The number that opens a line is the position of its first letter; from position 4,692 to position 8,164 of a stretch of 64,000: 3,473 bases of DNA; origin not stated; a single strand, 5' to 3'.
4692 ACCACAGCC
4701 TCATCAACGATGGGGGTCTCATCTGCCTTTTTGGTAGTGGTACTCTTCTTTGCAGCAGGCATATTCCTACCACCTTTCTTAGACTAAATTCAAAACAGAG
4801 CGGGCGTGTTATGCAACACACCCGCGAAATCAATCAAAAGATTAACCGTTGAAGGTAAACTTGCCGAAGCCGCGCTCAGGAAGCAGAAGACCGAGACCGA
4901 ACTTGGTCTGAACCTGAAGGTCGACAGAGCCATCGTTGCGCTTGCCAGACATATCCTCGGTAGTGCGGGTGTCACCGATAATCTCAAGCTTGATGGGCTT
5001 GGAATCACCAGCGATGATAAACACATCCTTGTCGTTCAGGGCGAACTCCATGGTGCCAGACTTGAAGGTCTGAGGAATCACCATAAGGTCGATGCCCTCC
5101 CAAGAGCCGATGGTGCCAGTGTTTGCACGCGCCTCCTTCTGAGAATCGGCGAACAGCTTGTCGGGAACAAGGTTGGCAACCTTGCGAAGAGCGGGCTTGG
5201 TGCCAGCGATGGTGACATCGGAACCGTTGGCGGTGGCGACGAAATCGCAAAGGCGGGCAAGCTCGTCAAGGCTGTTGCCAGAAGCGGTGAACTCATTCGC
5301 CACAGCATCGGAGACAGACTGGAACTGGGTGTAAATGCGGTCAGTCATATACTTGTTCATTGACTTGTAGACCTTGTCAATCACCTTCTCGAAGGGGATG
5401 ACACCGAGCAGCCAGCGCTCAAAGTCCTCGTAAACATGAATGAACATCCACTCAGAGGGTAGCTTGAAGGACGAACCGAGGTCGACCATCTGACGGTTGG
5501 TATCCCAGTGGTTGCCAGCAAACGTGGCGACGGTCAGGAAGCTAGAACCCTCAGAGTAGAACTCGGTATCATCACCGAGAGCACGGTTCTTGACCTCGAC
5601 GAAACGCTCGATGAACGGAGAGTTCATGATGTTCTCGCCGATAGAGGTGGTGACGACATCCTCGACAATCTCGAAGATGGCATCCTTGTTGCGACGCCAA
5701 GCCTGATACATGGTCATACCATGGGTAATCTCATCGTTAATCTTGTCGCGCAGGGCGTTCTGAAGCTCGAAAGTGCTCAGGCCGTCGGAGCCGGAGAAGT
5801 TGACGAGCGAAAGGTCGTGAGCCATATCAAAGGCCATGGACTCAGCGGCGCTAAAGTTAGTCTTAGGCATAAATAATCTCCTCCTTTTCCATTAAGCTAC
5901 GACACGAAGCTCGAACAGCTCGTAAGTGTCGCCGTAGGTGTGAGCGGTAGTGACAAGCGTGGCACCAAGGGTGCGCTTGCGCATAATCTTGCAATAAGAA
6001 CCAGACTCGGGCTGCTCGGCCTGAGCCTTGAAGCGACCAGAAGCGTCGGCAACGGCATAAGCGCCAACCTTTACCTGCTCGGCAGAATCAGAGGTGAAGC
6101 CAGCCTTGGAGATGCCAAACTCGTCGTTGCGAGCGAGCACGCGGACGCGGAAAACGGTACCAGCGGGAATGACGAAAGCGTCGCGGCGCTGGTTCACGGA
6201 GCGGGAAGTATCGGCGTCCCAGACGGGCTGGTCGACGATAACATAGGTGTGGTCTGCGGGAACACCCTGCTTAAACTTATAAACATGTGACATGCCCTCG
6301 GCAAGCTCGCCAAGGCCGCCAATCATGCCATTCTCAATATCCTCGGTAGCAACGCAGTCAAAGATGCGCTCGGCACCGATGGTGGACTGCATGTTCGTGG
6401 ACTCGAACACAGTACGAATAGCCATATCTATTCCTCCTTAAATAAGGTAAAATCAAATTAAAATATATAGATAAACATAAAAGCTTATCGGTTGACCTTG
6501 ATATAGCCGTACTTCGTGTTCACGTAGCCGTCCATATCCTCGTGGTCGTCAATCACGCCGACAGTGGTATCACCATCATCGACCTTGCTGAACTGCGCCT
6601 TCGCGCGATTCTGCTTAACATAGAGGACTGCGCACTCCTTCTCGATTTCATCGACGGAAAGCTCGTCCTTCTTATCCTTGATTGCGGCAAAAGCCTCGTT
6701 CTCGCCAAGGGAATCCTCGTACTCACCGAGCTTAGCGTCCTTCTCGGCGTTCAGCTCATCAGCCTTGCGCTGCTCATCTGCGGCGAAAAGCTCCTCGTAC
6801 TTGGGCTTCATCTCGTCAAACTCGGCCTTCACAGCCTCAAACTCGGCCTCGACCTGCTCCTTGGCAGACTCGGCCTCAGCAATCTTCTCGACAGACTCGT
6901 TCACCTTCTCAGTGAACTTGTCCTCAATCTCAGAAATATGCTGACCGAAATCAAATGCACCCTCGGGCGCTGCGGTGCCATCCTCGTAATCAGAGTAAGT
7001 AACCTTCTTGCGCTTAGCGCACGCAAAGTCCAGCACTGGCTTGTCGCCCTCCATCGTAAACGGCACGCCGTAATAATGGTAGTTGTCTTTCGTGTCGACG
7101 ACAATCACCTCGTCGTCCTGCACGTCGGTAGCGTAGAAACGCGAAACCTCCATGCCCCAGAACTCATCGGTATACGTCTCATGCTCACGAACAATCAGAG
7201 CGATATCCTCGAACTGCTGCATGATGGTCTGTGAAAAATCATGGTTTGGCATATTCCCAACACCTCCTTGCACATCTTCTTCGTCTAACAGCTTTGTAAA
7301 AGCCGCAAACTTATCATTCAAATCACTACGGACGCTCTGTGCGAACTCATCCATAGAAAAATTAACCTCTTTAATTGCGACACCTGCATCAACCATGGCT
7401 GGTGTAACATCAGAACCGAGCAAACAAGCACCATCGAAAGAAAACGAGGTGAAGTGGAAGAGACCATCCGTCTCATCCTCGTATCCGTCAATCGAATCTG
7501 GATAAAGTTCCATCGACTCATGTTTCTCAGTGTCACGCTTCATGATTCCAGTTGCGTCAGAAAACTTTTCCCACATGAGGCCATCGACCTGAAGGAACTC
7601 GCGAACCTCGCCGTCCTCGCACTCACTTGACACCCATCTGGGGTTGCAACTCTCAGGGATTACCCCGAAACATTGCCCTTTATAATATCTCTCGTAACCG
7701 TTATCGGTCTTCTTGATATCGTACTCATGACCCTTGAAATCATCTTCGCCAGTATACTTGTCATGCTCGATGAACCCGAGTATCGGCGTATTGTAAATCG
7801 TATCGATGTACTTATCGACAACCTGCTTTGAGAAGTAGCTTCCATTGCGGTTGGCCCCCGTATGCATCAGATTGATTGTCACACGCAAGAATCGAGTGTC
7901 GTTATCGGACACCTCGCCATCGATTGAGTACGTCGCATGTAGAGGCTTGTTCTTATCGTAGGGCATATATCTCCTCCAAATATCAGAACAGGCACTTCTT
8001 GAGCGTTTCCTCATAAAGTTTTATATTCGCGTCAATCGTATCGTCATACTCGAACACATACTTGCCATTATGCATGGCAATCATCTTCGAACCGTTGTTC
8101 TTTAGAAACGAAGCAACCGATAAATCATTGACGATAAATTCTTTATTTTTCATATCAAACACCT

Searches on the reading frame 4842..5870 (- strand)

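Call 22: search_protein_families(library=phrogs, proteins=[window:4842-5870:-])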
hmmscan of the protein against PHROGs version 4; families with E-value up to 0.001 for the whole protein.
window:4842-5870:- (342 aa): 4 families
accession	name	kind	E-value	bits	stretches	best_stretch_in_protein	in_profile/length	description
phrog_4088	-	unknown function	2.5e-60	205.5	1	29-330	22-322/332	-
phrog_22779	-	unknown function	3.5e-15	57.1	1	145-328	7-193/205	-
phrog_27131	-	unknown function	3.8e-10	41.1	1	12-127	11-118/119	-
phrog_16565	-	unknown function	0.00022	21.6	1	185-332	165-304/312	-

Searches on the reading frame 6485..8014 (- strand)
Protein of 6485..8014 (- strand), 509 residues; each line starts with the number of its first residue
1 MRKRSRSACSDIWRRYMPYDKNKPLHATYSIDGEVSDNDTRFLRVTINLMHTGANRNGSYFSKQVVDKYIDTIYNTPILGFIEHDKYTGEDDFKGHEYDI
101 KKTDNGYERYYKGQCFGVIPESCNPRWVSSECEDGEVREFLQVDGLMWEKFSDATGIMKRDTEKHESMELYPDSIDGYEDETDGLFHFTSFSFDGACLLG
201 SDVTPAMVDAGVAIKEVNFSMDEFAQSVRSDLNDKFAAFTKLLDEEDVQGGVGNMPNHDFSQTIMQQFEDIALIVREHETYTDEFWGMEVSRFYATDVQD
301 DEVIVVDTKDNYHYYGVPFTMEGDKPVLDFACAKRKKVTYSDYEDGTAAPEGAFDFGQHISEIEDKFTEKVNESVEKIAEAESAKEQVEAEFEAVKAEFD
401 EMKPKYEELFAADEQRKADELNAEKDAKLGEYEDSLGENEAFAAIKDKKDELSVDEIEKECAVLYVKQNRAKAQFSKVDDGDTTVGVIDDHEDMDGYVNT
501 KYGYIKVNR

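Call 21: search_dna_similar(query=window:6485-8014:-, collection=phages, mode=protein, max_rows=15)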
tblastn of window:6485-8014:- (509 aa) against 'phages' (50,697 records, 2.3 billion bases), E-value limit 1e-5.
Records with a match: 88; places in all: 88; records where one place covers at least 80% of the query: 3.
Best place of each record, by identity: <60% 88.
By first word of the organism name: Bacillus 36; Lactococcus 22; Enterococcus 7; Clostridioides 6; Staphylococcus 4; Mammaliicoccus 4; Bacteriophage 3; Brevibacillus 2; Clostridium 2; Peptoclostridium 1; and 1 more.
By host as written in the record: Lactococcus lactis 17; Bacillus anthracis Sterne 10; Bacillus cereus 7; Bacillus anthracis 7; - 4; Enterococcus faecium 4; Clostridioides difficile 3; Brevibacillus laterosporus 2; and 25 more.
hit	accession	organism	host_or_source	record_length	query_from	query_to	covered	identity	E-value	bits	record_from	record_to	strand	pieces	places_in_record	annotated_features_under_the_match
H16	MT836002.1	Bacteriophage sp.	human fecal samples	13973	28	476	83%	33.9%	1e-41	230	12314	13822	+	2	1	record has no annotation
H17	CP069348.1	Clostridioides phage pCD1602_4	water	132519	36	476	87%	27.3%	1e-21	105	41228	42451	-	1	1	record has no annotation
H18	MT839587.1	Bacteriophage sp.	human fecal samples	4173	21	469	88%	25.6%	1e-15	86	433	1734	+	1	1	record has no annotation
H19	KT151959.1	Brevibacillus phage Sundance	Brevibacillus laterosporus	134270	16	222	41%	46.9%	5e-43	169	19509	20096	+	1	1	hypothetical protein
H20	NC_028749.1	Brevibacillus phage Sundance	Brevibacillus laterosporus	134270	16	222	41%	46.9%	5e-43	169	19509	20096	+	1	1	hypothetical protein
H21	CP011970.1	Peptoclostridium phage phiCDIF1296T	Peptoclostridium difficile strain ...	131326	29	373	68%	27.2%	2e-22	107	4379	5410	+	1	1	hypothetical protein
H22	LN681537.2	Clostridium phage phiCD211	Clostridium difficile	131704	29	373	68%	27.2%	2e-22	107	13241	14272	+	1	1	Putative structural protein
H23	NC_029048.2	Clostridium phage phiCD211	Clostridium difficile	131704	29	373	68%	27.2%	2e-22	107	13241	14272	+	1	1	Putative structural protein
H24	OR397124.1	Clostridioides phage AR1086-1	Clostridioides difficile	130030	29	373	68%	27.2%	2e-22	107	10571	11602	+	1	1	hypothetical protein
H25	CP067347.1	Clostridioides phage ES-S-0107-01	Clostridioides sp. ES-S-0107-01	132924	36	334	59%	29.4%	8e-23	108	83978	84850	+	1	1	record has no annotation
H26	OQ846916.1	Alicyclobacillus phage KKP_3916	Alicyclobacillus acidoterrestris strain ...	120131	42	340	59%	29.2%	3e-22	106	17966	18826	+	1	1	hypothetical protein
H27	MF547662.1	Clostridioides phage LIBA6276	Clostridioides difficile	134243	36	334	59%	28.7%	6e-22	105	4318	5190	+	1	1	hypothetical protein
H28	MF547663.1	Clostridioides phage LIBA2945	Clostridioides difficile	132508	36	334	59%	28.7%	7e-22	105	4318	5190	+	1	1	hypothetical protein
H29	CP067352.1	Clostridioides phage ES-S-0173-01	Clostridioides sp. ES-S-0173-01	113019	36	334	59%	28.7%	3e-21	103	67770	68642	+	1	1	record has no annotation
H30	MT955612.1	Staphylococcus phage SPbeta-like 2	Staphylococcus haemolyticus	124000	37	215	35%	43.6%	2e-33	140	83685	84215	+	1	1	hypothetical protein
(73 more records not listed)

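Call 22: search_protein_families(library=phrogs, proteins=[window:6485-8014:-])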
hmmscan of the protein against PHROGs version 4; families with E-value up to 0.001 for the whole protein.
window:6485-8014:- (509 aa): 1 family
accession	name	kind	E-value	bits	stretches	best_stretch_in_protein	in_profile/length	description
phrog_3313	-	unknown function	4.1e-71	241.5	1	35-473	16-440/480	-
